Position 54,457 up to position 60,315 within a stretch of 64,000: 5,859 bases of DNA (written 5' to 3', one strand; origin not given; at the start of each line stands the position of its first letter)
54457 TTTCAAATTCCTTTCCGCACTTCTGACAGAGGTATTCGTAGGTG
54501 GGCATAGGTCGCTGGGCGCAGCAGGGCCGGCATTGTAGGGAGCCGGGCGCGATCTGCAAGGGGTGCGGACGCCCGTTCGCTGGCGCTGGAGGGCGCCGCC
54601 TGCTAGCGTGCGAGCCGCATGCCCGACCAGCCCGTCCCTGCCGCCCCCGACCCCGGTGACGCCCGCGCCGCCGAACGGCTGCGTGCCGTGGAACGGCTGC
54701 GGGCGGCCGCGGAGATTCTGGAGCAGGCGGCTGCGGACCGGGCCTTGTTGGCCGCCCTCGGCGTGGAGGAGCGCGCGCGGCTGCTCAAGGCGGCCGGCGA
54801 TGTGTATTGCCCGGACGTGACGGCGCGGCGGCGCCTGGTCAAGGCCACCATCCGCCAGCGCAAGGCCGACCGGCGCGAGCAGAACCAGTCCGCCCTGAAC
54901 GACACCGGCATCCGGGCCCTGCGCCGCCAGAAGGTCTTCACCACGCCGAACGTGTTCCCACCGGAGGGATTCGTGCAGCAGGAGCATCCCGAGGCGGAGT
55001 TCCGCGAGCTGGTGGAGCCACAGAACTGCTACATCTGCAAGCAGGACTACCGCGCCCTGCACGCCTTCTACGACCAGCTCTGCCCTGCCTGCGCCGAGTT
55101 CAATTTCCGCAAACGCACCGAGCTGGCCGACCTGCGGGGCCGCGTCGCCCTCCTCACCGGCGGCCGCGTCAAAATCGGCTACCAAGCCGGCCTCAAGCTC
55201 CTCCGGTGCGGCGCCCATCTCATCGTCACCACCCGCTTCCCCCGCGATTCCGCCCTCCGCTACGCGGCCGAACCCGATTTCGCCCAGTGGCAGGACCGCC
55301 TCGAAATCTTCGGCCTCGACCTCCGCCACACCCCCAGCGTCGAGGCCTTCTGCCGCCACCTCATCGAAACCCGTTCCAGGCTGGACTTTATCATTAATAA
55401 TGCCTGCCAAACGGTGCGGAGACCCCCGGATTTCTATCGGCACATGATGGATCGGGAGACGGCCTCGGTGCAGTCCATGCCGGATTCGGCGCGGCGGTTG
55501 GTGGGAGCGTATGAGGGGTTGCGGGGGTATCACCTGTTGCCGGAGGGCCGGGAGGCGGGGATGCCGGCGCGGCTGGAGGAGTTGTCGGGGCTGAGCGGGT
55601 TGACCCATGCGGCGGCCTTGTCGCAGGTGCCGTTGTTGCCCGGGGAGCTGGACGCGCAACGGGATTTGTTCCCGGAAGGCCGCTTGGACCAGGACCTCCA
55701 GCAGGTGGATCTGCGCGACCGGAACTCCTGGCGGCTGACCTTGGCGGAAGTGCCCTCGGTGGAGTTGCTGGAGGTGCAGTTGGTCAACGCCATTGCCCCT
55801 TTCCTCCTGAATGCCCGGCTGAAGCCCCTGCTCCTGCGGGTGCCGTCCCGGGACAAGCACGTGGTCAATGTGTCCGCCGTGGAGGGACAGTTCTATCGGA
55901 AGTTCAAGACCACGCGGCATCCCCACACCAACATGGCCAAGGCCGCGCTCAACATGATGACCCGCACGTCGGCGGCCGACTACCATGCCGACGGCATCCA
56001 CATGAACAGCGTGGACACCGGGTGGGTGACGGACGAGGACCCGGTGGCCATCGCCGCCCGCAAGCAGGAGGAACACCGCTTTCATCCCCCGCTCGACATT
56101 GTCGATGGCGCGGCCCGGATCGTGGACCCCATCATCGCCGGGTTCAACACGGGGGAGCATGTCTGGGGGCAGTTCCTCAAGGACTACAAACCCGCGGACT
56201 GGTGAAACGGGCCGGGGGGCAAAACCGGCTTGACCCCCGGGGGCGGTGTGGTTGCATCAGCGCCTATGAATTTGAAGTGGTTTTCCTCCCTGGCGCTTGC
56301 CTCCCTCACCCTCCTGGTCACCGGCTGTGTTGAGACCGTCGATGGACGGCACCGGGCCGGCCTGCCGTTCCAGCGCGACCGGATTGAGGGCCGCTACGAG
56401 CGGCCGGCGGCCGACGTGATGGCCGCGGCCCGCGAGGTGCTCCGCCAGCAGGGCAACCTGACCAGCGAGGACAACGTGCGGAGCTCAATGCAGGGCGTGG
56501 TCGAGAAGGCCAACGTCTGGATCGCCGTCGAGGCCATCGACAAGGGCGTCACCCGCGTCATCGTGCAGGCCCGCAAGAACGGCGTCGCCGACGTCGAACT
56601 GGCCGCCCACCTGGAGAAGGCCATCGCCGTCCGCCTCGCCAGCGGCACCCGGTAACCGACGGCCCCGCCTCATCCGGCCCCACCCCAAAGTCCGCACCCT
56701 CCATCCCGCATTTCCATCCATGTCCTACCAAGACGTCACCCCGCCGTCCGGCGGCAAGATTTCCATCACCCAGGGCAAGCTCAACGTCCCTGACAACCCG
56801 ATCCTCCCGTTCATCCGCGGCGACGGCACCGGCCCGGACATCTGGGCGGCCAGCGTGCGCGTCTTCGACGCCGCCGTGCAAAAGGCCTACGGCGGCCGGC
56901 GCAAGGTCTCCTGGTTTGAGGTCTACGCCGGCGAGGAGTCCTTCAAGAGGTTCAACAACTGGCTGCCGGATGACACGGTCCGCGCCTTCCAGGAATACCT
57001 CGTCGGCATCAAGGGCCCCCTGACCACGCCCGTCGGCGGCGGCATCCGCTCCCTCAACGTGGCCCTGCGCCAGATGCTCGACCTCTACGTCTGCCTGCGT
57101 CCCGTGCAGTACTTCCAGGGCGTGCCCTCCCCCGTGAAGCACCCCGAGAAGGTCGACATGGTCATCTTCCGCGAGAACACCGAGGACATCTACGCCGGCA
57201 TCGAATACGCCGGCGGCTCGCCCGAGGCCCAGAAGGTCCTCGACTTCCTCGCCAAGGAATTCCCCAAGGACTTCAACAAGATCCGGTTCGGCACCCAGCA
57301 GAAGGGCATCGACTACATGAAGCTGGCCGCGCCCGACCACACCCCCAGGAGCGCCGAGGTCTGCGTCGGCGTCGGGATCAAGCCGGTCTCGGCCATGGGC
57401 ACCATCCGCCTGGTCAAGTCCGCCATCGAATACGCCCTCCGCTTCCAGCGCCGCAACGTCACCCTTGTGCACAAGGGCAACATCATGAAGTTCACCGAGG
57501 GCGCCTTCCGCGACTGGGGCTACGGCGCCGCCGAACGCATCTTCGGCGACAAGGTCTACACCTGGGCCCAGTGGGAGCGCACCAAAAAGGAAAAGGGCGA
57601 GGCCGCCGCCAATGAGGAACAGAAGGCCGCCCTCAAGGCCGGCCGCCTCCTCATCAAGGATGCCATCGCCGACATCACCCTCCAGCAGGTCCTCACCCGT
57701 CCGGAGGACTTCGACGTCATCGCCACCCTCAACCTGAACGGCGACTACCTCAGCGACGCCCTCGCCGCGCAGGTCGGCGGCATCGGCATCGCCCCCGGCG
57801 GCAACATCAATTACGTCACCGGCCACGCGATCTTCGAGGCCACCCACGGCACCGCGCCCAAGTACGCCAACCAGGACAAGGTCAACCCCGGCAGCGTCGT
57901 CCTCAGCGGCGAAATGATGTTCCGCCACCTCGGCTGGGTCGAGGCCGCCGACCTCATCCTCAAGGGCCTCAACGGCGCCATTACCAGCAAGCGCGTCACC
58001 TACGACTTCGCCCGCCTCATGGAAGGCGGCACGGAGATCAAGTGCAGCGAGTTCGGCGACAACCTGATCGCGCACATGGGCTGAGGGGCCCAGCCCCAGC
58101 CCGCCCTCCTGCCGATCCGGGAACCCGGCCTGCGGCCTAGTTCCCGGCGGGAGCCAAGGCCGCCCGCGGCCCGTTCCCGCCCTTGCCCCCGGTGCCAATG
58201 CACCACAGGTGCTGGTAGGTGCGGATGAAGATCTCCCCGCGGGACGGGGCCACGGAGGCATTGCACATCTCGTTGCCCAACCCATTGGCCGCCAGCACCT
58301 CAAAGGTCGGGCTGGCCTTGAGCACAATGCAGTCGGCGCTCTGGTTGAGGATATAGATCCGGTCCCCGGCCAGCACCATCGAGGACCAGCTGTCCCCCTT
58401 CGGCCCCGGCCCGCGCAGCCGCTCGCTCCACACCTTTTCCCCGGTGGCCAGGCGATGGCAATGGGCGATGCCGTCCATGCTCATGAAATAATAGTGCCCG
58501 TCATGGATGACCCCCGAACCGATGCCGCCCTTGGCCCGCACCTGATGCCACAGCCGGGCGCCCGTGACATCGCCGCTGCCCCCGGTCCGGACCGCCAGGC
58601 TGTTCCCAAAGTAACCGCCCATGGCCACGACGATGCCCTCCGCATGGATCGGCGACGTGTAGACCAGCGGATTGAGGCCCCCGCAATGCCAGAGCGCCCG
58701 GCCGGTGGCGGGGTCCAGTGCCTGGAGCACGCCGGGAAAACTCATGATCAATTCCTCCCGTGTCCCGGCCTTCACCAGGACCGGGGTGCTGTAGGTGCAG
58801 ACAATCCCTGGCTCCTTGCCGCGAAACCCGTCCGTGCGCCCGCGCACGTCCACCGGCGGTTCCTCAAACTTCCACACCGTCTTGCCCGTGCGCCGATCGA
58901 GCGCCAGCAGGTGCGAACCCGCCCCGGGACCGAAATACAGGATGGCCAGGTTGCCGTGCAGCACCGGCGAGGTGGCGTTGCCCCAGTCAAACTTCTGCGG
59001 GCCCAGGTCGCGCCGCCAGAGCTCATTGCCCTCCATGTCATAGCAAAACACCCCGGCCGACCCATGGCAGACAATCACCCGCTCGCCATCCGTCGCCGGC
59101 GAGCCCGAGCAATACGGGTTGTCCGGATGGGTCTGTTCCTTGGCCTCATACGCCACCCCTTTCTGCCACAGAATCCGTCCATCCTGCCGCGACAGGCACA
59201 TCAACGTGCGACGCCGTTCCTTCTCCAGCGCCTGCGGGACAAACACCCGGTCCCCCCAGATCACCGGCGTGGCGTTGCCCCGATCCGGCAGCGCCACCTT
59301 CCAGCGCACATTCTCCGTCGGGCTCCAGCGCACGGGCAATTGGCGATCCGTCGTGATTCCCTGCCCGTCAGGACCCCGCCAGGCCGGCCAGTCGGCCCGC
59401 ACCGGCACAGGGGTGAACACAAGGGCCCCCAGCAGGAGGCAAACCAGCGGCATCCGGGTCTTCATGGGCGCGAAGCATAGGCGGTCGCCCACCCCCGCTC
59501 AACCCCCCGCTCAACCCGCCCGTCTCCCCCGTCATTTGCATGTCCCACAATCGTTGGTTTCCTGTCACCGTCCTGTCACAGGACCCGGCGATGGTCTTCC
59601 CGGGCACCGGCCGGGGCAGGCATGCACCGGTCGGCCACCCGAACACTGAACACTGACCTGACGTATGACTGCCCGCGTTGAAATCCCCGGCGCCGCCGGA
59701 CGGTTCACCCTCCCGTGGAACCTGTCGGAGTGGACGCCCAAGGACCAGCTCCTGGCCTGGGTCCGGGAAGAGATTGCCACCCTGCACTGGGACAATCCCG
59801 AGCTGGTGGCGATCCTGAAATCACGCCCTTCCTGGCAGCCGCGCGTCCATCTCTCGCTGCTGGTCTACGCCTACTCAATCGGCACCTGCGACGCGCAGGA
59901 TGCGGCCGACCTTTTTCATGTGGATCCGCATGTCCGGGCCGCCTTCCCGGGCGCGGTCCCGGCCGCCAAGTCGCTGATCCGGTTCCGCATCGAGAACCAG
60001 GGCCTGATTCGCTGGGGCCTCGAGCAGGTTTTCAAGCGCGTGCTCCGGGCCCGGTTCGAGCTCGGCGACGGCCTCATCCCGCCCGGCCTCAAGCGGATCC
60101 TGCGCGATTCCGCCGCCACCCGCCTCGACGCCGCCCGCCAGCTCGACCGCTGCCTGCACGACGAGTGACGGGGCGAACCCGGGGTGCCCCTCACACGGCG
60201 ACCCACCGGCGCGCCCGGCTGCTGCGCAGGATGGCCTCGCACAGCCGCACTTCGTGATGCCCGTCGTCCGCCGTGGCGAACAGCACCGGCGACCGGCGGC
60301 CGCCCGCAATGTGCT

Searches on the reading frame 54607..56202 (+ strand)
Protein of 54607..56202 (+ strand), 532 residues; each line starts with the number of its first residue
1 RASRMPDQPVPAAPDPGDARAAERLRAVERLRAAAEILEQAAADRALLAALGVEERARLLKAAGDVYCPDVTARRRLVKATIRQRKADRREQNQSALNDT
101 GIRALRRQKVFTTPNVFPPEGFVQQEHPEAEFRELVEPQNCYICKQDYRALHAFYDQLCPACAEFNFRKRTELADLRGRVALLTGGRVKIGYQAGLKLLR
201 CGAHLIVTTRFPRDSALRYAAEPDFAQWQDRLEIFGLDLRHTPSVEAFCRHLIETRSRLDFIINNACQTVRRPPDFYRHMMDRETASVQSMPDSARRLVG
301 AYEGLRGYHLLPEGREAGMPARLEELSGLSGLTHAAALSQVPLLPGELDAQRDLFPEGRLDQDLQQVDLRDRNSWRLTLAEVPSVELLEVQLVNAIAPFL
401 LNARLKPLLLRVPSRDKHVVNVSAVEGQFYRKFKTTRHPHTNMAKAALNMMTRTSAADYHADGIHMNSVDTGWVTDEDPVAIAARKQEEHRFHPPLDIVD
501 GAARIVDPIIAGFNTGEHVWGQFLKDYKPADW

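Call 14: search_protein_families(library=pfam, proteins=[window:54607-56202:+], max_evalue=0.001)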
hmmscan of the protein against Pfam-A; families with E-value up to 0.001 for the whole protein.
window:54607-56202:+ (532 aa): 2 families
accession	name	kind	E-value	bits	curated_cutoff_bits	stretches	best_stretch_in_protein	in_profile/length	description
PF00106.31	adh_short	-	6e-12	45.9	26.6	1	180-271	2-90/195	short chain dehydrogenase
PF13561.12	adh_short_C2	-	2e-11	44.4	27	1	381-481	91-183/236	Enoyl-(Acyl carrier protein) reductase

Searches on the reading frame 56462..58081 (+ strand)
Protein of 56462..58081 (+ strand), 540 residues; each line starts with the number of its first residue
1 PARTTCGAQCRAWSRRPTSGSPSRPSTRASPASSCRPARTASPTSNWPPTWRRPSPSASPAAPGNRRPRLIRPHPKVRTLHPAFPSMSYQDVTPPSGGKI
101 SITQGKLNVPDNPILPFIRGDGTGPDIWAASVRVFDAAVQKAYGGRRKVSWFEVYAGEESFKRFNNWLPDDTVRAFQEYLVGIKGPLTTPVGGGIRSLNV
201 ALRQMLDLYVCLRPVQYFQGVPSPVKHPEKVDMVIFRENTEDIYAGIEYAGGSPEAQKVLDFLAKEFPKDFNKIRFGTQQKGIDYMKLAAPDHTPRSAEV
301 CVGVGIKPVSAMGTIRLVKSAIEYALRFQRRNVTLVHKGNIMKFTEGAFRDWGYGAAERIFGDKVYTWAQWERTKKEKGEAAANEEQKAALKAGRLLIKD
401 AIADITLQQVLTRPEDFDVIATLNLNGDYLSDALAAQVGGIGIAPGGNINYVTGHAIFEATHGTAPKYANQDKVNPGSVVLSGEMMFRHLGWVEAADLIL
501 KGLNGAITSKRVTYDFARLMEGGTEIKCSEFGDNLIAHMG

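Call 33: search_protein_families(library=pfam, proteins=[window:56462-58081:+], max_evalue=0.01)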
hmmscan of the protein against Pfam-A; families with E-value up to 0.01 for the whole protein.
window:56462-58081:+ (540 aa): 1 family
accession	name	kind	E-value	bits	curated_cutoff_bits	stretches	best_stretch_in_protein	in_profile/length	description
PF00180.25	Iso_dh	-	5.9e-85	286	27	1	116-534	3-347/348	Isocitrate/isopropylmalate dehydrogenase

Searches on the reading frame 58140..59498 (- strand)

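Call 33: search_protein_families(library=pfam, proteins=[window:58140-59498:-], max_evalue=0.01)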
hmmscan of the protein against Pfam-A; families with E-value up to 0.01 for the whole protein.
window:58140-59498:- (453 aa): 3 families
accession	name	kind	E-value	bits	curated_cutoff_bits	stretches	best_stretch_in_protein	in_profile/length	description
PF13360.13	PQQ_2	-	1.3e-38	133.5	27.6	3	98-358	4-232/233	Outer membrane protein assembly factor BamB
PF13570.13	Beta-prop_ACSF4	-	9.3e-10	38.8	133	1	234-369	4-139/329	Beta-alanine-activating enzyme, beta-propeller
PF01011.28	PQQ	-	0.00058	19.1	26.7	1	133-270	52-204/595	Glucose/ethanol/alcohol dehydrogenase, beta-propeller domain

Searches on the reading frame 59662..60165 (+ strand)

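Call 33: search_protein_families(library=pfam, proteins=[window:59662-60165:+], max_evalue=0.01)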
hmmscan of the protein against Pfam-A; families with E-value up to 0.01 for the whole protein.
window:59662-60165:+ (168 aa): 1 family
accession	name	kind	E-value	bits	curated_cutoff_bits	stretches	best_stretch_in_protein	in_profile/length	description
PF05598.16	DUF772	-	0.0016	18.9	23.1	1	55-127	2-74/74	Transposase domain (DUF772)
